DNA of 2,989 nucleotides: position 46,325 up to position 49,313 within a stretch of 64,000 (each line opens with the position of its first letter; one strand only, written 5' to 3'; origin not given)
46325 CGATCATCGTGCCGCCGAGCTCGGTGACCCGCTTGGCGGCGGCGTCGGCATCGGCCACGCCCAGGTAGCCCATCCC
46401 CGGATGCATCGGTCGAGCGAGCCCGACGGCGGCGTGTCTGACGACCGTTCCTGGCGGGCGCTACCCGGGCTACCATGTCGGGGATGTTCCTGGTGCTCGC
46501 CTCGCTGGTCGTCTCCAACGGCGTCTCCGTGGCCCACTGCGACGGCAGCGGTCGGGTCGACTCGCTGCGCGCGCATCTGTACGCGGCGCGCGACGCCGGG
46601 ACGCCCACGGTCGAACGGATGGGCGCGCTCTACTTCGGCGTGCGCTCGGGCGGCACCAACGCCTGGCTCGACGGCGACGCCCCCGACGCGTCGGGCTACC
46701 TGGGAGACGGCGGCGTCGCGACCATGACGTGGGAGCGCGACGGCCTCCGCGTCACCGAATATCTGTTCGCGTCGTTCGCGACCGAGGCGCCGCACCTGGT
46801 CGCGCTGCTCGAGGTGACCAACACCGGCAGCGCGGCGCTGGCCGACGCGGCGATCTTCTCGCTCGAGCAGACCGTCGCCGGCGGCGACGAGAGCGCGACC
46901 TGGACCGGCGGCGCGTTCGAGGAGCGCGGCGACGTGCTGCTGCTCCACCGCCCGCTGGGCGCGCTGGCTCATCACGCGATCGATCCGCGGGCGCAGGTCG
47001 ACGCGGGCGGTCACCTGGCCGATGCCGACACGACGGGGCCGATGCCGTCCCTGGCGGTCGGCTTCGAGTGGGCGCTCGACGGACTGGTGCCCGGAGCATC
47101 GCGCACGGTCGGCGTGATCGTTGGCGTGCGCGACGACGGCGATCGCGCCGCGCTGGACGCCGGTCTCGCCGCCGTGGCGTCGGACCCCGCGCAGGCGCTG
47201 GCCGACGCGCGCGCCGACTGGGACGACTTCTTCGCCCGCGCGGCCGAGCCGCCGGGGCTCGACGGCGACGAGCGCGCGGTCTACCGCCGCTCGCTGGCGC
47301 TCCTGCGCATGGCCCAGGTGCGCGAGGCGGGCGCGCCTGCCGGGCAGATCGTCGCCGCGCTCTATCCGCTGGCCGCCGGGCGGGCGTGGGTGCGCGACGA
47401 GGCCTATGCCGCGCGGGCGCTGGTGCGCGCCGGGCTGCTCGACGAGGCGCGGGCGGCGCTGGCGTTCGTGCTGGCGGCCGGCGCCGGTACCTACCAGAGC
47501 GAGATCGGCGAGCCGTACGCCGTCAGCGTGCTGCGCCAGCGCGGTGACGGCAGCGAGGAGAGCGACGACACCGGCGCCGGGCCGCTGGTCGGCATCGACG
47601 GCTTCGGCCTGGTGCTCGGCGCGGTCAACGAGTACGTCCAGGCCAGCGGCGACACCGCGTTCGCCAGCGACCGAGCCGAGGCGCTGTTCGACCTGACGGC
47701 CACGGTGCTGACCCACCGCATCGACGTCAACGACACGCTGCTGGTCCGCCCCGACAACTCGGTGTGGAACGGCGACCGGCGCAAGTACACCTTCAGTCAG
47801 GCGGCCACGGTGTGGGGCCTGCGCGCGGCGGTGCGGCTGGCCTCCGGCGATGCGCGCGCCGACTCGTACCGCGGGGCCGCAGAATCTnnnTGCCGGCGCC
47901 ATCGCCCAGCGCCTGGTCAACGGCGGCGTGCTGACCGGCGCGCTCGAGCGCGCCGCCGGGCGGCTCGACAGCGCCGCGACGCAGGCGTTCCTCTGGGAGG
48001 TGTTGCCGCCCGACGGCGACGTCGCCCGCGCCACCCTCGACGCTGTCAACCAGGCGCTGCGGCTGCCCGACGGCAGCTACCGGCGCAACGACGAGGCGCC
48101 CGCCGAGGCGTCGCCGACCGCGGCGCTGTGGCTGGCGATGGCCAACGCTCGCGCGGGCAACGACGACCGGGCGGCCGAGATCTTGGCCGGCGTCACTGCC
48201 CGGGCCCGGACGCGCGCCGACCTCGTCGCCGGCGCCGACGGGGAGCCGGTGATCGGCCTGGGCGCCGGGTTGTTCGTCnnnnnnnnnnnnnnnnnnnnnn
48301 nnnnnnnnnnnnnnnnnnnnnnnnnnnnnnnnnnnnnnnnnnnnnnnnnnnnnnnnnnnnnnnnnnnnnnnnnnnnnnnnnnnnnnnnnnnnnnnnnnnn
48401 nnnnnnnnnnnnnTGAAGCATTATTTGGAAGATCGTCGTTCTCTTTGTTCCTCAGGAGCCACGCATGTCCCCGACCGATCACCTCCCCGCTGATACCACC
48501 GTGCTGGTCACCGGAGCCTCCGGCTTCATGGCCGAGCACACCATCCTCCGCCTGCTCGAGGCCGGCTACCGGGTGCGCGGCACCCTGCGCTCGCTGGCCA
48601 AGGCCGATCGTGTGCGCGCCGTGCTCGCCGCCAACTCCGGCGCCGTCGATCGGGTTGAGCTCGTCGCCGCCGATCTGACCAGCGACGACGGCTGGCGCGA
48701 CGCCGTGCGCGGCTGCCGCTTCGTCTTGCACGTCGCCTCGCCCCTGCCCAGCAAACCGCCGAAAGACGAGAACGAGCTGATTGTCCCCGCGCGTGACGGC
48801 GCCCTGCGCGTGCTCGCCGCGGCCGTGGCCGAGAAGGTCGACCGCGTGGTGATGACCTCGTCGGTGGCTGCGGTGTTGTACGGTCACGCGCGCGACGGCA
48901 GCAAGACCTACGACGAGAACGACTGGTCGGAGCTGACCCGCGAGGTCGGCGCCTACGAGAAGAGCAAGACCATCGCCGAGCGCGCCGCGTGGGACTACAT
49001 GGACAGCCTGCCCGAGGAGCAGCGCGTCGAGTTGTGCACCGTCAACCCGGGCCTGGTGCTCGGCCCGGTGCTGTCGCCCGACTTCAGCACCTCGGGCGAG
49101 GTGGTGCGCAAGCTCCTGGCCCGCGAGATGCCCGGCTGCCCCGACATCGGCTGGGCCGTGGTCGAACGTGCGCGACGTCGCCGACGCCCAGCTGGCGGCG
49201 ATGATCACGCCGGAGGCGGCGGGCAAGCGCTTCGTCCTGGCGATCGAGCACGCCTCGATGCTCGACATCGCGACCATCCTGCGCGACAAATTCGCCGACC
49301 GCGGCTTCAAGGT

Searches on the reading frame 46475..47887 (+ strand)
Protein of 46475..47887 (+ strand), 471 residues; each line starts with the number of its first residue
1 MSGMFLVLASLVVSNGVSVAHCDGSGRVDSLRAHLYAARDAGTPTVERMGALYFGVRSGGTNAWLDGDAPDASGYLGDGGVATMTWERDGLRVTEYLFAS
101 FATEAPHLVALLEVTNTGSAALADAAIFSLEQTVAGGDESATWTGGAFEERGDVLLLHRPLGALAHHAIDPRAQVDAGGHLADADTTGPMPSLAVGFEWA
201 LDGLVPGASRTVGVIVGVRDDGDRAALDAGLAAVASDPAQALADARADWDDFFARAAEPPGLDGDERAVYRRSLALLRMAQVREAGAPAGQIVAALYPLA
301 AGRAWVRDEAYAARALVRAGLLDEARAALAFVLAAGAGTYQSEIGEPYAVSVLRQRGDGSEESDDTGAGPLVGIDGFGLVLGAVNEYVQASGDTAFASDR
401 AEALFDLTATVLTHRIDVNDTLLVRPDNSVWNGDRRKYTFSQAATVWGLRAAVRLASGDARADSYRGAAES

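Call 55: search_protein_families(library=pfam, proteins=[window:46475-47887:+], max_evalue=0.01)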
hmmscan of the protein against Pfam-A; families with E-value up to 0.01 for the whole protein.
window:46475-47887:+ (471 aa): 1 family
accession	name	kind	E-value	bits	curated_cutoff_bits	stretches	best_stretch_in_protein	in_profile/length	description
PF00723.27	Glyco_hydro_15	-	0.0022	17.4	22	1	281-341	15-77/427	Glycosyl hydrolases family 15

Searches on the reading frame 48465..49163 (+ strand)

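Call 55: search_protein_families(library=pfam, proteins=[window:48465-49163:+], max_evalue=0.01)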
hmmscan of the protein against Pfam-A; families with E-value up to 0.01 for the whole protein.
seq(233 aa): 8 families
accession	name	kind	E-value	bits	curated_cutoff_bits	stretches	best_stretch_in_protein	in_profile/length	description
PF01370.27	Epimerase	-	5.1e-17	62.5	20.9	1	13-204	1-177/240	NAD dependent epimerase/dehydratase family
PF01073.25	3Beta_HSD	-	4.9e-14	52.5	22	1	14-201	1-184/280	3-beta hydroxysteroid dehydrogenase/isomerase family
PF13460.12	NAD_binding_10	-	3.4e-10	40.5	27.2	1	17-139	1-102/184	NAD(P)H-binding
PF16363.11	GDP_Man_Dehyd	-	3e-08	33.9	27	1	14-181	1-170/332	GDP-mannose 4,6 dehydratase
PF07993.18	NAD_binding_4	-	9.1e-07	28.7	20.1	1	15-207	1-210/258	Male sterility protein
PF05368.20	NmrA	-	2.7e-06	27.6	27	1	10-136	2-110/298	NmrA-like family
PF00106.31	adh_short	-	0.00014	21.8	26.6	1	12-84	2-71/195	short chain dehydrogenase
PF08659.16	KR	-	0.00055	20.3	22.6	1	12-138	2-141/180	KR domain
